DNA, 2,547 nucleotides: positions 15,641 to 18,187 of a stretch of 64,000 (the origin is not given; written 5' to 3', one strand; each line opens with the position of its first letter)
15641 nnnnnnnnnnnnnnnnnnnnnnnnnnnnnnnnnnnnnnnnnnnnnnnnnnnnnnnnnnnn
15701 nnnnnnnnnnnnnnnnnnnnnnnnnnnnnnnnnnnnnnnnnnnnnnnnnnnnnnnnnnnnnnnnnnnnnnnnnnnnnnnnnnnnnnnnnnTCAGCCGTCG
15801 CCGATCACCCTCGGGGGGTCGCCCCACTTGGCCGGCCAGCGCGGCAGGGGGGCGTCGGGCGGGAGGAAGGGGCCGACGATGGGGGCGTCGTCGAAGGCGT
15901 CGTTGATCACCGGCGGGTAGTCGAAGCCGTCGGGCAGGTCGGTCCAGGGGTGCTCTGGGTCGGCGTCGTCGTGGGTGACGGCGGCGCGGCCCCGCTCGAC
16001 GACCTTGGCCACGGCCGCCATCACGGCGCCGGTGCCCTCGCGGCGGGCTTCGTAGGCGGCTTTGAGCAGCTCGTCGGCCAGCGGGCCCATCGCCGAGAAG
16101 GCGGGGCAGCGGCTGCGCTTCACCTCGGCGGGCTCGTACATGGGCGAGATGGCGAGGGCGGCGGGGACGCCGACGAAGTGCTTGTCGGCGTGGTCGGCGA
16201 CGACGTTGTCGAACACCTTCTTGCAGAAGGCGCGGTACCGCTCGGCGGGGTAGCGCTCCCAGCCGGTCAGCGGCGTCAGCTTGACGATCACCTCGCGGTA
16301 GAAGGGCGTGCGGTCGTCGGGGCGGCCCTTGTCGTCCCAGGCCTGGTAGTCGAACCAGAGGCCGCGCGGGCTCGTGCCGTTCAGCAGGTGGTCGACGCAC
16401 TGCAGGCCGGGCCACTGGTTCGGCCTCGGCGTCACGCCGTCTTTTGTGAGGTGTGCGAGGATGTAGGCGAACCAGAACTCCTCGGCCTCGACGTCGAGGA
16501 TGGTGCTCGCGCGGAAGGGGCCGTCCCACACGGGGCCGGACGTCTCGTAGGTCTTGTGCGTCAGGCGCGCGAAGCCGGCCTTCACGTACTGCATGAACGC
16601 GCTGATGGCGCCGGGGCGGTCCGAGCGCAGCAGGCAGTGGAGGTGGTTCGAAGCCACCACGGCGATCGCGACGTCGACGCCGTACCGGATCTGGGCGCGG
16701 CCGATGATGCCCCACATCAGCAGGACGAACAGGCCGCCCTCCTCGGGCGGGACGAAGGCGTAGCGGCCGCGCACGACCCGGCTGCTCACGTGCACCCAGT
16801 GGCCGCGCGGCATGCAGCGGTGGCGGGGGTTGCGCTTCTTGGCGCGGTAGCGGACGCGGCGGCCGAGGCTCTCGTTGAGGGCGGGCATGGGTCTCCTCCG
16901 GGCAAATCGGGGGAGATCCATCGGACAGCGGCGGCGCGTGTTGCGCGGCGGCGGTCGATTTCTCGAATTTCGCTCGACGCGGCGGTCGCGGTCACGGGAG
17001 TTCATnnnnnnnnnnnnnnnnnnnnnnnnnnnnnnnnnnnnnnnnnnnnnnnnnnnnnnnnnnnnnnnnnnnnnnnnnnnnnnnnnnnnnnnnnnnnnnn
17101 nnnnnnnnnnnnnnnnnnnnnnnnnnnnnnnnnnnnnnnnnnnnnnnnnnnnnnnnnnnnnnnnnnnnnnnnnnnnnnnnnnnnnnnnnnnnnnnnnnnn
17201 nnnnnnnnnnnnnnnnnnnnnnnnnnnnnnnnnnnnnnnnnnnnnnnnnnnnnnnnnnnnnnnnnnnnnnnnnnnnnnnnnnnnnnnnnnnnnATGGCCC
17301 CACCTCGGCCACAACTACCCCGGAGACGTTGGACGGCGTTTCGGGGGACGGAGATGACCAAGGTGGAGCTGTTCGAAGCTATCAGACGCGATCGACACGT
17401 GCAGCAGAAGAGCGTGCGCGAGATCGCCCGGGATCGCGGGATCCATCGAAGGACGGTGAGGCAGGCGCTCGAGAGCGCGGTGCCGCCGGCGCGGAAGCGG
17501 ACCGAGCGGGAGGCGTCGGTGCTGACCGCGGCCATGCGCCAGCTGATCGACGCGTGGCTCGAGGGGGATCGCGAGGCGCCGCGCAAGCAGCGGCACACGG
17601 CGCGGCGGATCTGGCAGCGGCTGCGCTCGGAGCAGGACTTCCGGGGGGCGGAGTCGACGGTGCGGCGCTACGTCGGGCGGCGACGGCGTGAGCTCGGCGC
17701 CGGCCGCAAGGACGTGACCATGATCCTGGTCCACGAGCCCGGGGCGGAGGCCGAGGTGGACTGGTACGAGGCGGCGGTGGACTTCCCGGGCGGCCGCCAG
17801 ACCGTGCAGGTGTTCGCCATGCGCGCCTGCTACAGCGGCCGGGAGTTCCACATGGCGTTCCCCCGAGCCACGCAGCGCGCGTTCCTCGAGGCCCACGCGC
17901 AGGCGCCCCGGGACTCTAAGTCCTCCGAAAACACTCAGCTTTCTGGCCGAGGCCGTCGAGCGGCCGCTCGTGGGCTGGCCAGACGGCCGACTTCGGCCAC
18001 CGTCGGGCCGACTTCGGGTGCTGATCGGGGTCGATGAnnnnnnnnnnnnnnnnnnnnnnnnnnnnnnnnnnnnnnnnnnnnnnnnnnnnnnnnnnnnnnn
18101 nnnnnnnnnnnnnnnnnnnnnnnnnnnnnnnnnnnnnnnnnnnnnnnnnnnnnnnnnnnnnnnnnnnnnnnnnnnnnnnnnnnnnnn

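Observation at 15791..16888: Y1/HuH transposase with a ~200-aa C-terminal extension of unknown function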

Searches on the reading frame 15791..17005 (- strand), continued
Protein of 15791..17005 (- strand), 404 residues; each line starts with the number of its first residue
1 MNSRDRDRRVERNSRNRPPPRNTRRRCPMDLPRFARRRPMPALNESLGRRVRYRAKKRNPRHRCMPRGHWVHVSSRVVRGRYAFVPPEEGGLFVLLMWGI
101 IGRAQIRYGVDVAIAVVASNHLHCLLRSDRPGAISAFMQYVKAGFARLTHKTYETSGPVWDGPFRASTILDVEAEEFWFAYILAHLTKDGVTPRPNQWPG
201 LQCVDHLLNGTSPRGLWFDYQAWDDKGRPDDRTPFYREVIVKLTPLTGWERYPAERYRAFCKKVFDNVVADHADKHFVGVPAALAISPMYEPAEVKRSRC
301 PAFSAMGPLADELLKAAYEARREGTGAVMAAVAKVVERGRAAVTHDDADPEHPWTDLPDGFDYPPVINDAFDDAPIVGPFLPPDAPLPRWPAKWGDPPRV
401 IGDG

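Call 77: list_cluster_members(proteins=[window:15791-16888:-, window:15791-17005:-, P0001, P0003, P0004, P0007, P0008])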
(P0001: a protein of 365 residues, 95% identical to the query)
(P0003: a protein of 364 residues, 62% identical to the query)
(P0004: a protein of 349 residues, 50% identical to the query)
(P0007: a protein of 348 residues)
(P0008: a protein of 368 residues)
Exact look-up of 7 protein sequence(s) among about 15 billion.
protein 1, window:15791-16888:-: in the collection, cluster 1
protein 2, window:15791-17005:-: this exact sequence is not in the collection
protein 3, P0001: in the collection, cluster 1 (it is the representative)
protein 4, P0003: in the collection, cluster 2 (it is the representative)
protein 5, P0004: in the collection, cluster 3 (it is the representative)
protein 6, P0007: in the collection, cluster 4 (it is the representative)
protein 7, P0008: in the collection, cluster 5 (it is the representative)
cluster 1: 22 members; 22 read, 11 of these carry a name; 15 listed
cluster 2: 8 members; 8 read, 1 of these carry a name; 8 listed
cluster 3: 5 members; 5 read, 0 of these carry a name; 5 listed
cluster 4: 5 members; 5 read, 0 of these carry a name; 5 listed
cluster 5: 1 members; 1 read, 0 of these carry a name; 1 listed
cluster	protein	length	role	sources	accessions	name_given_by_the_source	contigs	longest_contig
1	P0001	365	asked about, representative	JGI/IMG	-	hypothetical protein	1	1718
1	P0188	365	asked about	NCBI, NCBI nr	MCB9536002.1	MAG: transposase [Myxococcales bacterium] | transposase [Myxococcales bacterium]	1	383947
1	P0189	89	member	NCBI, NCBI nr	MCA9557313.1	MAG: hypothetical protein KC583_02005, partial [Myxococcales bacterium] | hypothetical protein [Myxococcales bacterium]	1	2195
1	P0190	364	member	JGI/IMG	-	hypothetical protein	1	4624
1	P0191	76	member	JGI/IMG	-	hypothetical protein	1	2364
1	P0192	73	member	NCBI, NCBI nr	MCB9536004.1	MAG: hypothetical protein H6704_07030 [Myxococcales bacterium] | hypothetical protein [Myxococcales bacterium]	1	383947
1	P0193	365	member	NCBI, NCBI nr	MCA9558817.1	MAG: transposase [Myxococcales bacterium] | transposase [Myxococcales bacterium]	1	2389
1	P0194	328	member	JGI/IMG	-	hypothetical protein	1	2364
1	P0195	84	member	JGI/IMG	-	hypothetical protein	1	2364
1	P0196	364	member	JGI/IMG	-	hypothetical protein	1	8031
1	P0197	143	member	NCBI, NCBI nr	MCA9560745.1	MAG: transposase, partial [Myxococcales bacterium] | transposase [Myxococcales bacterium]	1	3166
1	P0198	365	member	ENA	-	-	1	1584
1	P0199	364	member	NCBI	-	-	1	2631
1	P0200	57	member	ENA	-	-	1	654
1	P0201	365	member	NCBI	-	-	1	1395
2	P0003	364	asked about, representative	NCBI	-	-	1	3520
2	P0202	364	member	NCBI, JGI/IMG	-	REP element-mobilizing transposase RayT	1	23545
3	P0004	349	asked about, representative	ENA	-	-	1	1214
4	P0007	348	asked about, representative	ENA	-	-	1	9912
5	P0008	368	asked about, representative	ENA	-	-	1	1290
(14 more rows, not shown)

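Call 78: find_encoding_contigs(protein=P0196, flank=3000, max_places=3)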
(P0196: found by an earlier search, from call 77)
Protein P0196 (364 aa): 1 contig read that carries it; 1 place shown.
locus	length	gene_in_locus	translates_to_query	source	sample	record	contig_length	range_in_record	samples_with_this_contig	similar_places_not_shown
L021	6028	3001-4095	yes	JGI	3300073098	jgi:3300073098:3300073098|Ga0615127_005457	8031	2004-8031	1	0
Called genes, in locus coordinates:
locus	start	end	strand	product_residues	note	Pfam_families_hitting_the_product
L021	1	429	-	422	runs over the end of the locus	-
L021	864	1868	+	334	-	-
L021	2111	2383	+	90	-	-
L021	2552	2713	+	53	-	-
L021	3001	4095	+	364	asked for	PF01797:Y1_Tnp (weak)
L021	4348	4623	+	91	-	PF04255:DUF433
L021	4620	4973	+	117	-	PF18480:DUF5615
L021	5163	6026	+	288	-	?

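Call 79: find_encoding_contigs(protein=P0202, flank=3000, max_places=3)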
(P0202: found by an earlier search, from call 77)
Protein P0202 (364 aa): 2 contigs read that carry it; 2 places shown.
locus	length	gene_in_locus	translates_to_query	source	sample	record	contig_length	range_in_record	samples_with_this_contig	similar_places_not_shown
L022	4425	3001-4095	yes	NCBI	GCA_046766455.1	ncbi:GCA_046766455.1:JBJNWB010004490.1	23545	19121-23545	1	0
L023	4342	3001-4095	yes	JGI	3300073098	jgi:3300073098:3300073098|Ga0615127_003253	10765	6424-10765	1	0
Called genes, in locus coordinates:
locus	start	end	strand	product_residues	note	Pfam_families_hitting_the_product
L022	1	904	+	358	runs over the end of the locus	PF00144:Beta-lactamase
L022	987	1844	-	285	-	PF04072:LCM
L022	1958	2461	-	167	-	PF03551:PadR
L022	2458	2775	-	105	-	-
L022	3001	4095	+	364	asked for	PF01797:Y1_Tnp (weak)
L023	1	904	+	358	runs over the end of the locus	PF00144:Beta-lactamase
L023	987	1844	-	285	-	PF04072:LCM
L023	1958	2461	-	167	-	PF03551:PadR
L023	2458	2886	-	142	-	-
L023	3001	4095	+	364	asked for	PF01797:Y1_Tnp (weak)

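Call 86: search_protein_families(library=padloc, proteins=[window:15791-16888:-, P0006, P0019, P0024, P0041, P0099, P0163, P0178], max_evalue=0.01)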
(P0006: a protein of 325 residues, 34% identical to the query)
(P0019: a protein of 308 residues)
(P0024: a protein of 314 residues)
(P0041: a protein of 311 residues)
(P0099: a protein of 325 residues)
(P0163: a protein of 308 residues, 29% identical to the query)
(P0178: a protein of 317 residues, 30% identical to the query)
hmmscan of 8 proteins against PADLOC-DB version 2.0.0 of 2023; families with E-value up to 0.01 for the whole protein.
window:15791-16888:- (365 aa): 0 families

P0006 (325 aa): 0 families

P0019 (308 aa): 0 families

P0024 (314 aa): 0 families

P0041 (311 aa): 0 families

P0099 (325 aa): 0 families

P0163 (308 aa): 0 families

P0178 (317 aa): 0 families

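Call 87: search_protein_families(library=phrogs, proteins=[window:15791-16888:-, P0006, P0019, P0024, P0041, P0099, P0163, P0178], max_evalue=0.01)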
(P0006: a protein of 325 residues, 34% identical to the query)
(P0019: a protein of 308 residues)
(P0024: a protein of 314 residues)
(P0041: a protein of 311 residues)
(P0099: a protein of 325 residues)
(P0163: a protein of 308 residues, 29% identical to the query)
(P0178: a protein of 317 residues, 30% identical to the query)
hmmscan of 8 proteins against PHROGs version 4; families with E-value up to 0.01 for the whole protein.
window:15791-16888:- (365 aa): 0 families

P0006 (325 aa): 0 families

P0019 (308 aa): 0 families

P0024 (314 aa): 1 family
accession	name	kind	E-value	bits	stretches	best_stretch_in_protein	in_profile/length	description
phrog_30937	-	unknown function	0.0038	18.3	1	217-249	29-61/62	-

P0041 (311 aa): 0 families

P0099 (325 aa): 0 families

P0163 (308 aa): 0 families

P0178 (317 aa): 0 families

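Call 92: fold_search(model_id=the predicted structure, library=viral)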
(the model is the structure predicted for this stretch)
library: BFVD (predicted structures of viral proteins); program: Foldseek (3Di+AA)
matches with E <= 10: 778; with E <= 0.001: 0
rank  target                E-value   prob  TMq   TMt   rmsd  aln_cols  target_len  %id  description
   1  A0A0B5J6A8            3.7e-03  0.41  0.19  0.09  23.4       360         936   12  Serine/threonine kinase motif-containing protein [Pandoravirus inopinatum]
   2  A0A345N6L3            5.3e-03  0.97  0.22  0.35   5.7       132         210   12  (no name in the UniProt tables at hand)
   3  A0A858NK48            8.4e-03  0.54  0.19  0.25  15.6       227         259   10  (no name in the UniProt tables at hand)
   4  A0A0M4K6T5            1.2e-02  0.16  0.15  0.15  24.2       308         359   10  (no name in the UniProt tables at hand)
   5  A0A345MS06            1.8e-02  0.25  0.17  0.15  20.9       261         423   11  (no name in the UniProt tables at hand)
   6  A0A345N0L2            1.9e-02  0.38  0.18  0.23  21.1       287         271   11  (no name in the UniProt tables at hand)
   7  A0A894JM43            2.0e-02  0.16  0.14  0.16  17.3       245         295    9  (no name in the UniProt tables at hand)
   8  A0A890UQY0            2.0e-02  0.10  0.14  0.12  37.0       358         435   10  Replication-associated protein [Cressdnaviricota sp.]
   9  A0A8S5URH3            2.2e-02  0.54  0.20  0.23  12.3       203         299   13  Replication-associated protein ORF2/G2P domain-containing protein [Siphoviridae sp. cthae16]
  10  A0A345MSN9            3.0e-02  0.72  0.18  0.27   6.1       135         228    9  (no name in the UniProt tables at hand)
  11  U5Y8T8                3.4e-02  0.23  0.16  0.22  15.8       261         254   10  RNA-directed RNA polymerase (Fragment) [Hepacivirus hominis]
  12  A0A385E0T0            3.8e-02  0.23  0.17  0.27  22.9       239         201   11  (no name in the UniProt tables at hand)
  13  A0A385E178            4.0e-02  0.80  0.22  0.32   6.0       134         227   12  (no name in the UniProt tables at hand)
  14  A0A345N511            4.0e-02  0.38  0.17  0.25   7.4       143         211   11  (no name in the UniProt tables at hand)
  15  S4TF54                4.0e-02  0.08  0.11  0.15  25.1       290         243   11  Replication protein [uncultured marine virus]
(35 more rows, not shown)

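Call 100: find_related_loci(query=A10, collection=viral_contigs, flank=1500)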
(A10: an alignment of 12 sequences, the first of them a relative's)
Query A10 (314 aa) in viral_contigs; peptide patterns used: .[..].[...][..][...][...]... (x = any residue, [..] = any of these).
29 stretches matched a pattern, but none encodes a relative of the query by tblastn (E <= 1e-3).

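Call 101: find_encoding_contigs(protein=P0099, flank=1500, max_places=6)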
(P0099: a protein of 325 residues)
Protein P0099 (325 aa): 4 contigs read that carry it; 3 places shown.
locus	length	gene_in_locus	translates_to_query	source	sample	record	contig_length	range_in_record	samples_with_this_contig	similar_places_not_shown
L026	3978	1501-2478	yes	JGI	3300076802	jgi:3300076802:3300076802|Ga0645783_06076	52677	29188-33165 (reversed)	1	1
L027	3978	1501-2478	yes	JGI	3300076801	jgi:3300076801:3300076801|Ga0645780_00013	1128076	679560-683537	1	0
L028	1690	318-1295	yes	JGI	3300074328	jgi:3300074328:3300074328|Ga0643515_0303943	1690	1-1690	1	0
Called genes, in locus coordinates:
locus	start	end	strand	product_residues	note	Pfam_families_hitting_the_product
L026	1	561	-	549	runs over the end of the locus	PF07635:PSCyt1, PF07995:GSDH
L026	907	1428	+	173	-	PF00005:ABC_tran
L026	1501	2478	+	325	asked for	-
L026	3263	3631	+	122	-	PF03551:PadR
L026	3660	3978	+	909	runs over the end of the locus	PF12704:MacB_PCD, PF02687:FtsX, PF12704:MacB_PCD, PF02687:FtsX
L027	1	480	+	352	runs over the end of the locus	PF10503:Esterase_PHB, PF20434:BD-FAE (faint)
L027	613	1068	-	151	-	-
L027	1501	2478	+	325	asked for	-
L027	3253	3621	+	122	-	PF03551:PadR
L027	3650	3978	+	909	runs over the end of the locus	PF12704:MacB_PCD, PF02687:FtsX, PF12704:MacB_PCD, PF02687:FtsX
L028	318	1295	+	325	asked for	-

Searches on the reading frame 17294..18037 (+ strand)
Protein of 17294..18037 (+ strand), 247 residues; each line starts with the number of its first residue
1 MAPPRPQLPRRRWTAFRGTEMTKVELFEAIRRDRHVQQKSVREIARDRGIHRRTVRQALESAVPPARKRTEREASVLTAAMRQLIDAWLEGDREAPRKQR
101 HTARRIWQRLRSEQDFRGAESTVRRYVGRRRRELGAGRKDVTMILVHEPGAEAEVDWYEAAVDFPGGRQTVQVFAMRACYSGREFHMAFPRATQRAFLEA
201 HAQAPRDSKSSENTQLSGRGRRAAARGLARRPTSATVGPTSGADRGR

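Call 47: search_protein_families(library=pfam, proteins=[window:17294-18037:+], max_evalue=0.01)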
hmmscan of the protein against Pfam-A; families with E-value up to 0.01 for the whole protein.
window:17294-18037:+ (247 aa): 2 families
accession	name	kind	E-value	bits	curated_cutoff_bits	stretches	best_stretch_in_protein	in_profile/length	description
PF13565.12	HTH_32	-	0.0044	18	33.7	1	67-126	20-72/73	Homeodomain-like domain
PF08281.18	Sigma70_r4_2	-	0.0095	16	25.7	0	34-59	22-47/54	Sigma-70, region 4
